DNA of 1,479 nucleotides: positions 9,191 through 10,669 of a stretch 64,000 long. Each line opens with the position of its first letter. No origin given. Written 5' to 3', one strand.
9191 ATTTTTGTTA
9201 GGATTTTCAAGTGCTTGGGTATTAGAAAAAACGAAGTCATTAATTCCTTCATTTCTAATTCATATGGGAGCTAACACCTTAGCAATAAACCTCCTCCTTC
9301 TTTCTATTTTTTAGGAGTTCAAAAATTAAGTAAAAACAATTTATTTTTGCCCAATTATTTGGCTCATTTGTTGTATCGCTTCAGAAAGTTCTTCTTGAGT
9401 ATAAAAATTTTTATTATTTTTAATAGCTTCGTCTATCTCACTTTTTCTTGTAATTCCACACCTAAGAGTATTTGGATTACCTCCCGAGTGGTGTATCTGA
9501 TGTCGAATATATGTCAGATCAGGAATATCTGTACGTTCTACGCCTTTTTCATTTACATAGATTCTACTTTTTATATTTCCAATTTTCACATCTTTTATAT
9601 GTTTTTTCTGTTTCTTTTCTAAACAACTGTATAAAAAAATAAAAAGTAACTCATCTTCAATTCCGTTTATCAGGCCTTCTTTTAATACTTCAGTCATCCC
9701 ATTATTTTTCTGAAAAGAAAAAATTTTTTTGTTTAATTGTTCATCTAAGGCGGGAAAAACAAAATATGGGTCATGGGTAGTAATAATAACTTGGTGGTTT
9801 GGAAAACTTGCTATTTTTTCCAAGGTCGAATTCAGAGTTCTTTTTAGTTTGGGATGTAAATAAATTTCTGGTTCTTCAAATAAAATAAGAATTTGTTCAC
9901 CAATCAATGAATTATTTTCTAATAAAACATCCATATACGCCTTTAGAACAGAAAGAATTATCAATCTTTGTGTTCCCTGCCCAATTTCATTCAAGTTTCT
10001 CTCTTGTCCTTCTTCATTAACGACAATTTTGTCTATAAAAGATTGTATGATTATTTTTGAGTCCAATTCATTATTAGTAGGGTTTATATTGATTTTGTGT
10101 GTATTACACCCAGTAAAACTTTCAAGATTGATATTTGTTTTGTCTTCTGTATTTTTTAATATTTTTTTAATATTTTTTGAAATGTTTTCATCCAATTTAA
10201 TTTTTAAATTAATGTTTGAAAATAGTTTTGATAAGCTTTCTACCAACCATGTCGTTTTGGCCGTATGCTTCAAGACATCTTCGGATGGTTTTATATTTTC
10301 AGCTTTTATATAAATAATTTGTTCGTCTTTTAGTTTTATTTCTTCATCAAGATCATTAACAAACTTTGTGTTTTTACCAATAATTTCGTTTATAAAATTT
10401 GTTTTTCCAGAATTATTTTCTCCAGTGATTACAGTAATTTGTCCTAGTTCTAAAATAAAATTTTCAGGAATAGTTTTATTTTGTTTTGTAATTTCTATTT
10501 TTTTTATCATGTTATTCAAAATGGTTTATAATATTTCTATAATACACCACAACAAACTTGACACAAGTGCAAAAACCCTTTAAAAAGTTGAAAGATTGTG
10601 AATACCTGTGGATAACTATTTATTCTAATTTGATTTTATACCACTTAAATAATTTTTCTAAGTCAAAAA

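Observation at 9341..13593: Four-gene defence operon: m5C MTase + beta-class N4/N6 MTase + large HNH-domain protein + AAA_21/ABC ATPase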

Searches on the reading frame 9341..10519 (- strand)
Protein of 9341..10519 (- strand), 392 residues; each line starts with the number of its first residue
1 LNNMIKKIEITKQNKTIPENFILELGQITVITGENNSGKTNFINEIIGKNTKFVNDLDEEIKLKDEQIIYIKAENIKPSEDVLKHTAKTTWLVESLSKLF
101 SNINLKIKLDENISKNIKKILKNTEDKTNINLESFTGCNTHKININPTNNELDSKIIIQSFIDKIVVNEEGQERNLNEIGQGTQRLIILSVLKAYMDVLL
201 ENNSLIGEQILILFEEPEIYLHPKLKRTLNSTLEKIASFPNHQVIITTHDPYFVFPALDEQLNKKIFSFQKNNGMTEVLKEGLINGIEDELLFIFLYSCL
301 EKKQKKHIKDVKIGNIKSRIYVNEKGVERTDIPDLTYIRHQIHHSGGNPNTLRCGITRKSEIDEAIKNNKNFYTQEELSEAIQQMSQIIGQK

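Call 3: search_protein_families(library=pfam, proteins=[window:9341-10519:-], max_evalue=0.1)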
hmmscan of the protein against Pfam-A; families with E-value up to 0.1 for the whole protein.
window:9341-10519:- (392 aa): 6 families
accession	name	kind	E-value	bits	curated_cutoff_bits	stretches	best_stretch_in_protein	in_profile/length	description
PF13304.12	AAA_21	-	1e-17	65.6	27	2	90-254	166-303/304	AAA domain, putative AbiEii toxin, Type IV TA system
PF13175.12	AAA_15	-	2.3e-17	64.1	32.1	1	46-254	179-374/374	AAA ATPase domain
PF00005.33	ABC_tran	-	0.00057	20.9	25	1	20-122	5-90/137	ABC transporter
PF13173.12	AAA_14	-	0.016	15.6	27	1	27-124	3-84/129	AAA domain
PF11398.14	DUF2813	-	0.016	15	21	1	172-248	247-319/372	Protein of unknown function (DUF2813)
PF01637.24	ATPase_2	-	0.019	15.2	33.2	1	25-121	19-102/225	ATPase domain predominantly from Archaea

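Call 4: search_protein_families(library=padloc, proteins=[window:9341-10519:-], max_evalue=0.1)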
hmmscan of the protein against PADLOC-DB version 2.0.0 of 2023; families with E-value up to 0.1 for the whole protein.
window:9341-10519:- (392 aa): 87 families (the best 25 are shown)
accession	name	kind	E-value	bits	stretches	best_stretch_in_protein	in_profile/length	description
PDLC02358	Old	-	2.2e-22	77.6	2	94-258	180-333/578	Old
PDLC02979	AriA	-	3e-21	74.7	2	90-254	218-373/373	-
PDLC02980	AriA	-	1.9e-17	62.2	2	144-253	220-302/304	-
PDLC00062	GajA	-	5.9e-17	59.3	1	164-255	256-345/639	AAA ATPase domain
PDLC00067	GajA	-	2.9e-15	53.8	2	119-277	217-365/604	AAA ATPase domain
PDLC03878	NsnB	-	1.4e-13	49.3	2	63-250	109-277/345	-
PDLC00070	GajA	-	4e-12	43.6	2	121-253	210-336/596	AAA ATPase domain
PDLC04182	HEC-01A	-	5.6e-12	43.3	1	193-256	294-353/406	-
PDLC04135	mad3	-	7.8e-12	43.4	2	73-254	181-327/374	mads_3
PDLC00094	GajA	-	1.3e-11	41.7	2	177-250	269-338/569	AAA ATPase domain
PDLC00091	GajA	-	2.3e-11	41.3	2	108-251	195-339/627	AAA ATPase domain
PDLC02915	ATPase-Toprim_I-B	-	4.1e-11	40.4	2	102-279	161-324/623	-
PDLC04178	HEC-01A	-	1.2e-10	39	2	178-252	264-329/399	-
PDLC00290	PtuA1|PtuA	-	9.7e-10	36.3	1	208-255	269-314/414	AAA ATPase domain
PDLC04140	mad8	-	1.7e-09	35.6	1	23-266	24-249/314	mads_8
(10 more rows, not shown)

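Call 5: search_protein_families(library=ncbifam, proteins=[window:9341-10519:-], max_evalue=0.1)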
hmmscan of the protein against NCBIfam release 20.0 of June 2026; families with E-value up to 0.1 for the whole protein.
window:9341-10519:- (392 aa): 8 families
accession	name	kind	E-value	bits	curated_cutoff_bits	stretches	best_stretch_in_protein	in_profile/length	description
NF047739.1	antiphage_MADS3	equivalog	3.2e-08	33.1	420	1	179-279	317-401/427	methylation-associated defense system AAA family ATPase MAD3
TIGR03411.1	urea_trans_UrtD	equivalog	0.00052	19.7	304.1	1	20-127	22-122/242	urea ABC transporter ATP-binding protein UrtD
NF040873.1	AztA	equivalog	0.0065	16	220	0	23-50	15-42/191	zinc ABC transporter ATP-binding protein AztA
NF010068.0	PRK13548.1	equivalog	0.0087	15.2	261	1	6-86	9-87/261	heme ABC transporter ATP-binding protein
TIGR02982.1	heterocyst_DevA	subfamily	0.01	15.4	295.8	0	20-116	25-116/220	ABC exporter ATP-binding subunit, DevA family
TIGR00611.2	recf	equivalog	0.011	15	172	0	22-46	16-41/339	DNA replication/repair protein RecF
TIGR01166.1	cbiO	subfamily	0.046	13.2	211.8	0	20-48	12-40/190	cobalt ABC transporter, ATP-binding protein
TIGR02857.1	CydD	equivalog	0.046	12.7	435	0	11-75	330-393/529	thiol reductant ABC exporter subunit CydD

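Call 7: search_solved_structures(query=window:9341-10519:-, max_evalue=1, show_alignments=1)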
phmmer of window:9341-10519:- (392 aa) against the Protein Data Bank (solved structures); distinct sequences matched with E-value up to 1: 24.
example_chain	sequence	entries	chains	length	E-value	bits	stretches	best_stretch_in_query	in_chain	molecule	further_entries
6p74_A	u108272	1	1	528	1.6e-06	31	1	177-254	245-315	Putative ATP-dependent endonuclease of the OLD family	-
9kjx_B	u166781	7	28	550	3.5e-06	29.9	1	162-257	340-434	AAA family ATPase | Retron I-A effector PtuA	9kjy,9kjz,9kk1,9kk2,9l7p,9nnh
9vkz_A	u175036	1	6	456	3.9e-06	29.7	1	162-255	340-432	Retron Ec78 probable ATPase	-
9vh1_D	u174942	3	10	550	6e-06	29.1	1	162-256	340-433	Retron Ec78 probable ATPase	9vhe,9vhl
9nnb_C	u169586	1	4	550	8.8e-06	28.6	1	162-257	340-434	Retron I-A effector PtuA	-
9nnk_C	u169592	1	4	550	1.2e-05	28.1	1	163-256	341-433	Retreon I-A effector PtuA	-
9u9y_A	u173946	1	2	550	1.4e-05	27.9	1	162-257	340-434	AAA family ATPase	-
22bu_B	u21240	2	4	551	9.5e-05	25.2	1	162-254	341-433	AAA family ATPase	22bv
22et_E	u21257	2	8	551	0.0002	24.1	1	162-254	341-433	PtuA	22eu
8ee4_A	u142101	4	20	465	0.00024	23.8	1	197-261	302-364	PtuA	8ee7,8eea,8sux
1oxx_K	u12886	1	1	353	0.015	17.9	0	19-120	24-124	ABC transporter, ATP binding protein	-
1oxs_C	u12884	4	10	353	0.018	17.7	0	19-120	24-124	ABC transporter, ATP binding protein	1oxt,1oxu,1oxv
8ux9_B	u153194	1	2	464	0.03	17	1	189-260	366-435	AriA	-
8v45_A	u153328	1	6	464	0.03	17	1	189-260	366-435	AriA antitoxin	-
2nq2_C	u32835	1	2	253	0.077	15.6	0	199-273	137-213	Hypothetical ABC transporter ATP-binding protein HI1470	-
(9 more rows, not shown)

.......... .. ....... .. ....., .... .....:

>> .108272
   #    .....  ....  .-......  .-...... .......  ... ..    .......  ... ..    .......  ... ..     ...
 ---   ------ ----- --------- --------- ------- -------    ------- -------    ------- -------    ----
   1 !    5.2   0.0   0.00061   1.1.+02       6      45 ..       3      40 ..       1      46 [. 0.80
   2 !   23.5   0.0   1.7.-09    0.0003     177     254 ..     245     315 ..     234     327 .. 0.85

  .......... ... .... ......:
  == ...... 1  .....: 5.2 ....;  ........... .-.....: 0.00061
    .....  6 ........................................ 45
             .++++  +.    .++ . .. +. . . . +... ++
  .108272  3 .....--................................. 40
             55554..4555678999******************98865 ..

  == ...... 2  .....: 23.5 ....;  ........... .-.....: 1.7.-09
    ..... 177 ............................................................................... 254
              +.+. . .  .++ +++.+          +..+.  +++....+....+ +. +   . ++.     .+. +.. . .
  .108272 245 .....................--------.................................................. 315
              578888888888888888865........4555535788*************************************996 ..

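Call 8: search_protein_families(library=phrogs, proteins=[window:9341-10519:-], max_evalue=0.1)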
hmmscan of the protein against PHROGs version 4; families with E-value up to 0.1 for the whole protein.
window:9341-10519:- (392 aa): 7 families
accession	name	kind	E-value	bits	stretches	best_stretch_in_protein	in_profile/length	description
phrog_4747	-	unknown function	1.1e-20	75.3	2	83-276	195-401/610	-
phrog_9802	-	unknown function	5.5e-15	56.3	2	74-276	174-346/438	-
phrog_3940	-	unknown function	3.6e-05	23.7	1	104-281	175-327/537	-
phrog_293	-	moron, auxiliary metabolic gene and host takeover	0.00024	20.2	1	205-259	563-616/1058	ABC transporter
phrog_7507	-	unknown function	0.00027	21.4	1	94-268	299-463/483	-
phrog_8066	-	unknown function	0.00036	20.5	1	27-254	188-429/522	-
phrog_239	-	DNA, RNA and nucleotide metabolism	0.029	14.3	1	23-74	355-396/801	DNA primase/helicase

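Call 20: find_homologous_proteins(query=window:9341-10519:-, max_evalue=0.001)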
Query window:9341-10519:- (392 aa): 192 proteins with E <= 0.001 among 8000 candidates; the best 120 are listed.
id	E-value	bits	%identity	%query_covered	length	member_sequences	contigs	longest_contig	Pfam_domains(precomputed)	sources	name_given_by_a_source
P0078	3.4e-245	831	100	99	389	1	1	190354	PF13175.13,PF13304.13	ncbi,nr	ncbi:MAG: ATP-dependent old family endonuclease [Parcubacteria group bacterium Athens0714_16]|nr:MAG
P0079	2.7e-155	535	65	99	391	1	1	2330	PF13175.13,PF13304.13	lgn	-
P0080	2.9e-117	410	54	99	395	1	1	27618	PF13175.13,PF13304.13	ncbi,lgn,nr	ncbi:MAG: AAA family ATPase [Patescibacteria group bacterium]|nr:AAA family ATPase [Patescibacteria 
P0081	3.5e-114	400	55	99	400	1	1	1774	PF13175.13,PF13304.13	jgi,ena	-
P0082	1.2e-113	398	55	99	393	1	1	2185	PF13175.13,PF13304.13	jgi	jgi:AAA15 family ATPase/GTPase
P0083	4.8e-113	396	55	99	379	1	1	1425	PF13175.13,PF13304.13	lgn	-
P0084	6.0e-113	396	54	99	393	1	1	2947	PF13175.13,PF13304.13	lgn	-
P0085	1.6e-110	388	54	99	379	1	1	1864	PF13175.13,PF13304.13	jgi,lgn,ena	-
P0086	3.5e-110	387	50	99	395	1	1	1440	PF13175.13,PF02463.26,PF13304.13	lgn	-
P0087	4.7e-110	387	54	99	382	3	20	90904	PF13175.13,PF13304.13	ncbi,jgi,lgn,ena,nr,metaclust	ncbi:MAG: ATP-dependent OLD family endonuclease [Candidatus Nomurabacteria bacterium GW2011_GWA2_42_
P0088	6.2e-109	383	54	99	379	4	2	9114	PF13175.13,PF13304.13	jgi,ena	-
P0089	7.3e-108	379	52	95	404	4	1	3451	PF13175.13,PF02463.26,PF13304.13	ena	-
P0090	1.4e-107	378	53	99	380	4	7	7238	PF13175.13,PF13304.13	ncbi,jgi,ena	ncbi:MAG TPA: AAA family ATPase [Candidatus Paceibacterota bacterium]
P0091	1.1e-106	375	51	95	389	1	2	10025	PF13175.13,PF13304.13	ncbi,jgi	jgi:predicted ATP-dependent endonuclease of OLD family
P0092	1.3e-106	375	53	99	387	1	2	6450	PF13175.13,PF02463.26,PF13304.13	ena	-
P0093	1.8e-106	375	53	98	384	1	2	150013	PF13175.13,PF13304.13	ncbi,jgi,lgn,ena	-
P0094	2.9e-106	374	52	96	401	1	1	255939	PF13175.13,PF13304.13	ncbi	ncbi:MAG: AAA family ATPase [Minisyncoccia bacterium]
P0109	9.1e-97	343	49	95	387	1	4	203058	PF13175.13,PF13304.13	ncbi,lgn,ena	-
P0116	9.0e-91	323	46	99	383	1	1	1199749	PF13175.13,PF13304.13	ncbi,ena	-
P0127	6.3e-77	278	45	85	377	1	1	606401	PF13175.13,PF13304.13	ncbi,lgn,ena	-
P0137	3.6e-73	265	46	85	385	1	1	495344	PF13175.13,PF13304.13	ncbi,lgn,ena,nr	ncbi:MAG: ATP-dependent old family endonuclease [Parcubacteria group bacterium Gr01-1014_13]|nr:MAG:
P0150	1.5e-64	237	40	99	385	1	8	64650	PF13175.13,PF13304.13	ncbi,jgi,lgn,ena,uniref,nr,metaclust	ncbi:MAG: hypothetical protein A3D35_03615 [Candidatus Staskawiczbacteria bacterium RIFCSPHIGHO2_02_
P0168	4.2e-37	147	32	99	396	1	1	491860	PF13175.13,PF13304.13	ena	-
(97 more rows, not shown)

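Call 26: find_encoding_contigs(protein=P0087, flank=6000, max_places=6)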
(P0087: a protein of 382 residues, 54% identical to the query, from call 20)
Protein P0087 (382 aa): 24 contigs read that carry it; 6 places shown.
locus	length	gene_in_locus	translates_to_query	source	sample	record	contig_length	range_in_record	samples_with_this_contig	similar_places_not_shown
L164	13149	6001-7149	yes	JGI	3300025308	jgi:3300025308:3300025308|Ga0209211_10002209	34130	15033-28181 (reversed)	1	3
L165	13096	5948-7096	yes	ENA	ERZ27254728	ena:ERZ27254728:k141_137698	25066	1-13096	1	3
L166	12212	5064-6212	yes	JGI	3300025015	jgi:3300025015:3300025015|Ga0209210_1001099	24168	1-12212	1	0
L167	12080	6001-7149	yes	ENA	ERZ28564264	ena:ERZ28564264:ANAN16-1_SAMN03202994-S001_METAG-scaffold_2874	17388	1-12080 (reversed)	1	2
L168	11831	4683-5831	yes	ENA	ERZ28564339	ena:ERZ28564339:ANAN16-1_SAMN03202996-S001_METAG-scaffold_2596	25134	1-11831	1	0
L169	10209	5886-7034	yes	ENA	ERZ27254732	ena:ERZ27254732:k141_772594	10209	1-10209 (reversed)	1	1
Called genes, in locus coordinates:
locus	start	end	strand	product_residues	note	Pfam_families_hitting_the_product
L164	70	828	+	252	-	PF01476:LysM (weak)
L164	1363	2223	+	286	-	PF00589:Phage_integrase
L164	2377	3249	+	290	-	PF01170:UPF0020 (faint), PF01555:N6_N4_Mtase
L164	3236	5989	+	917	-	PF02384:N6_Mtase, PF01170:UPF0020 (weak), PF07669:Eco57I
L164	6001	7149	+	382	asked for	PF13304:AAA_21, PF13175:AAA_15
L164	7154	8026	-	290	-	PF05707:Zot (faint)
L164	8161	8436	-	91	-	-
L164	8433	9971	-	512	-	-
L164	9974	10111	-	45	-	-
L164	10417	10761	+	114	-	-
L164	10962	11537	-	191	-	-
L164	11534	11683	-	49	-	-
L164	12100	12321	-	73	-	-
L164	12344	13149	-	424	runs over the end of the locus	PF01551:Peptidase_M23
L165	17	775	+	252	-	PF01476:LysM (weak)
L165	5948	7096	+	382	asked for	PF13304:AAA_21, PF13175:AAA_15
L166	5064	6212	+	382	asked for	PF13304:AAA_21, PF13175:AAA_15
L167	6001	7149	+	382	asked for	PF13304:AAA_21, PF13175:AAA_15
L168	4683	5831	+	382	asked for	PF13304:AAA_21, PF13175:AAA_15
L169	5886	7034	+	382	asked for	PF13304:AAA_21, PF13175:AAA_15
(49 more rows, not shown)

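Call 27: find_encoding_contigs(protein=P0080, flank=6000, max_places=2)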
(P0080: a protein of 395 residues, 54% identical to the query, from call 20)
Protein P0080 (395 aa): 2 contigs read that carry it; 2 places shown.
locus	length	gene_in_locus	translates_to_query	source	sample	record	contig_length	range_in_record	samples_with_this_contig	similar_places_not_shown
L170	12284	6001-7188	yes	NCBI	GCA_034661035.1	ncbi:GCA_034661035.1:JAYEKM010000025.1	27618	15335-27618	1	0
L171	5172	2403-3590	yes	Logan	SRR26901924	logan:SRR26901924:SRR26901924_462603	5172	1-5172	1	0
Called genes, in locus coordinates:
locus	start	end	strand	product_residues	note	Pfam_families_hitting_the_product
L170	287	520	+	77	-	-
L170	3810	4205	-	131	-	PF04703:FaeA (faint), PF08220:HTH_DeoR (faint)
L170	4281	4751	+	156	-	PF00583:Acetyltransf_1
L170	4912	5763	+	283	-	PF12686:DUF3800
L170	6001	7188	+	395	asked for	PF13175:AAA_15, PF13304:AAA_21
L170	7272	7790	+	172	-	PF00293:NUDIX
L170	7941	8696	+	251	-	PF00565:SNase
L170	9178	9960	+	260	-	PF03372:Exo_endo_phos, PF14529:Exo_endo_phos_2 (faint)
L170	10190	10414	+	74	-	-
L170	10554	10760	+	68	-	-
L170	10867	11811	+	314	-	PF02779:Transket_pyr, PF17147:PFOR_II (faint), PF02780:Transketolase_C, PF22613:Transketolase_C_1 (weak)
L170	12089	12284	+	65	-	?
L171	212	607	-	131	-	PF04703:FaeA (faint), PF08220:HTH_DeoR (faint)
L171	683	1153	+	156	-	PF00583:Acetyltransf_1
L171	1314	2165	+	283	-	PF12686:DUF3800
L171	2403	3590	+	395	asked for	PF13175:AAA_15, PF13304:AAA_21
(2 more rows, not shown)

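Call 28: find_encoding_contigs(protein=P0094, flank=6000, max_places=2)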
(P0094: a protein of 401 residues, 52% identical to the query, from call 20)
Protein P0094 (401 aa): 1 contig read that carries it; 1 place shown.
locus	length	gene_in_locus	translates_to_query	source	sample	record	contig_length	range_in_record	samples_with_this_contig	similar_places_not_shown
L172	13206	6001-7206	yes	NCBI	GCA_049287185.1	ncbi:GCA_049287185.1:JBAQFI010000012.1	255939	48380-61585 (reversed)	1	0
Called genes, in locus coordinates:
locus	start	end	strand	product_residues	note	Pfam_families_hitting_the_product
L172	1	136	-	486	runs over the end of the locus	PF00005:ABC_tran, PF02463:SMC_N (faint), PF13191:AAA_16 (faint), PF13401:AAA_22 (faint), PF13555:AAA_29 (faint), PF20720:nSTAND3 (faint), PF05729:NACHT (faint), PF00005:ABC_tran, +1 more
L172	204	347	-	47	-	-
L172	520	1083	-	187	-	PF01327:Pep_deformylase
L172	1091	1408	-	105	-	-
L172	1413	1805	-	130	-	PF01219:DAGK_prokar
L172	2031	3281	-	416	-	PF00817:IMS, PF11798:IMS_HHH (weak), PF11799:IMS_C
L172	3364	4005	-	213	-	-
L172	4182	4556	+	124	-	-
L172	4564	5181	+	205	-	PF00574:CLP_protease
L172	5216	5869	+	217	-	-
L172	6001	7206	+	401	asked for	PF13175:AAA_15, PF13304:AAA_21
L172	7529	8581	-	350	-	PF05496:RuvB_N (weak), PF13177:DNA_pol3_delta2 (weak), PF13401:AAA_22 (faint), PF00004:AAA, PF13177:DNA_pol3_delta2, PF12169:DNA_pol3_gamma3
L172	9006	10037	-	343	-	PF01207:Dus, PF01180:DHO_dh (faint)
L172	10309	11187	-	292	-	-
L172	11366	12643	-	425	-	PF02403:Seryl_tRNA_N, PF00587:tRNA-synt_2b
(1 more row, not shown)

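Call 29: find_encoding_contigs(protein=P0093, flank=6000, max_places=2)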
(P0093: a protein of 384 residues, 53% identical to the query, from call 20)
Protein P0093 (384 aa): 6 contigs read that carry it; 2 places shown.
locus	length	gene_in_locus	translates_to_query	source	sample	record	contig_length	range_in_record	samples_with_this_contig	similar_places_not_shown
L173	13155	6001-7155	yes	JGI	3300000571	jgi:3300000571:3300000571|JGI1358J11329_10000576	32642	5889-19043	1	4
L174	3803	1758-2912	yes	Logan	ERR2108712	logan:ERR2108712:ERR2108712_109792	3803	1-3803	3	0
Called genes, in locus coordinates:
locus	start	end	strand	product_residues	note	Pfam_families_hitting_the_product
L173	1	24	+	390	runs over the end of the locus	PF01368:DHH, PF02272:DHHA1 (weak)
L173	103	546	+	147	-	PF00075:RNase_H, PF13456:RVT_3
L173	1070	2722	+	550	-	PF03023:MurJ, PF13440:Polysacc_synt_3, PF01943:Polysacc_synt, PF01554:MatE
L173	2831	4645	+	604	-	PF00009:GTP_EFTU, PF00071:Ras (weak), PF03144:GTP_EFTU_D2 (weak), PF14492:EFG_III (weak), PF00679:EFG_C, PF06421:LepA_C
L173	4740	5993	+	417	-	PF09903:DUF2130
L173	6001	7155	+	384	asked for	PF13175:AAA_15, PF13304:AAA_21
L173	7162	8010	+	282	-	PF01930:Cas_Cas4 (faint), PF12705:PDDEXK_1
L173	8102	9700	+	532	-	PF05970:PIF1, PF13245:AAA_19, PF13401:AAA_22 (weak), PF13604:AAA_30, PF21530:Pif1_2B_dom (weak)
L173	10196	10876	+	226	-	PF13384:HTH_23 (weak), PF13518:HTH_28 (weak)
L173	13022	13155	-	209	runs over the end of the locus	-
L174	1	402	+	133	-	?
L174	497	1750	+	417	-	PF09903:DUF2130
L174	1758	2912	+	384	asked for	PF13175:AAA_15, PF13304:AAA_21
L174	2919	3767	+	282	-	PF01930:Cas_Cas4 (faint), PF12705:PDDEXK_1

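Call 30: find_encoding_contigs(protein=P0109, flank=6000, max_places=2)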
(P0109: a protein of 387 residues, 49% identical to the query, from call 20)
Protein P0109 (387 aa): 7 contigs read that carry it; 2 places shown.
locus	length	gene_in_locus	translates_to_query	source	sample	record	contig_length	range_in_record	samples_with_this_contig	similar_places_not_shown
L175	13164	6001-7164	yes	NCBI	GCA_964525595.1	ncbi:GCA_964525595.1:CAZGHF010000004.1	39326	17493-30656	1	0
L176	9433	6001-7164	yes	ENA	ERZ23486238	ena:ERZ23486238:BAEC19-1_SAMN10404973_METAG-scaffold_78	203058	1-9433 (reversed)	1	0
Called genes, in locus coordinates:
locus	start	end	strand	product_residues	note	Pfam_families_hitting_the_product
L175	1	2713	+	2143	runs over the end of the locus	PF18657:YDG, PF19078:Big_12, PF17936:Big_6 (weak), PF13205:Big_5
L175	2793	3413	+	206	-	-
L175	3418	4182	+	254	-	-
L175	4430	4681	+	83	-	-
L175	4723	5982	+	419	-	PF09903:DUF2130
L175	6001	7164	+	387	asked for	PF13175:AAA_15, PF13304:AAA_21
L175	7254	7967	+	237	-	PF00929:RNase_T, PF20600:ExoX-like_C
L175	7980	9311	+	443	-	PF05970:PIF1, PF13245:AAA_19, PF13401:AAA_22, PF13604:AAA_30, PF20720:nSTAND3 (weak), PF01443:Viral_helicase1 (faint), PF21530:Pif1_2B_dom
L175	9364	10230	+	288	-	-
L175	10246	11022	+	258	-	PF02129:Peptidase_S15 (faint), PF20434:BD-FAE (weak), PF12146:Hydrolase_4, PF00561:Abhydrolase_1 (weak), PF05728:UPF0227 (weak), PF12697:Abhydrolase_6, PF20408:Abhydrolase_11 (faint), PF00326:Peptidase_S9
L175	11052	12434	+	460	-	PF00171:Aldedh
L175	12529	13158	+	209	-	-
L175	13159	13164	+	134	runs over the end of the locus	PF03819:MazG, PF12643:MazG-like (weak)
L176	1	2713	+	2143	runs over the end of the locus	PF18657:YDG, PF19078:Big_12, PF17936:Big_6 (weak), PF13205:Big_5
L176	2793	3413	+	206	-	-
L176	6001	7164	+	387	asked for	PF13175:AAA_15, PF13304:AAA_21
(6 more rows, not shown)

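Call 31: find_encoding_contigs(protein=P0116, flank=6000, max_places=2)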
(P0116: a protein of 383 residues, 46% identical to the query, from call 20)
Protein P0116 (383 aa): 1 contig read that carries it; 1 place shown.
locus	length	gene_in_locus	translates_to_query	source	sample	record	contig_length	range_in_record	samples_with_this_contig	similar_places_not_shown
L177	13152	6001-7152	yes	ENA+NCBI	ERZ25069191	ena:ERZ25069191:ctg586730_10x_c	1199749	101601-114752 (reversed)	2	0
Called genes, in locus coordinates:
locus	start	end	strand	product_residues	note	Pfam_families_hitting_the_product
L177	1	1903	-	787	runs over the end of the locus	PF02463:SMC_N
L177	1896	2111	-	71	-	-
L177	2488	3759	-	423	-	PF13175:AAA_15, PF13304:AAA_21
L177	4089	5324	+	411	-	PF13175:AAA_15, PF13304:AAA_21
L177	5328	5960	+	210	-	PF13707:RloB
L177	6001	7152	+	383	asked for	PF13304:AAA_21, PF13175:AAA_15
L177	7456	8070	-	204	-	PF13589:HATPase_c_3 (weak), PF25856:MPN635_N (weak)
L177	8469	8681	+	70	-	PF13619:KTSC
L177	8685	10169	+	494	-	PF11398:DUF2813 (faint), PF13175:AAA_15, PF13304:AAA_21, PF13175:AAA_15, PF20469:OLD-like_TOPRIM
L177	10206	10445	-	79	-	PF01022:HTH_5 (faint)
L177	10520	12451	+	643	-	PF01555:N6_N4_Mtase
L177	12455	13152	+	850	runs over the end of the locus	PF04851:ResIII, PF00270:DEAD, PF19778:RE_endonuc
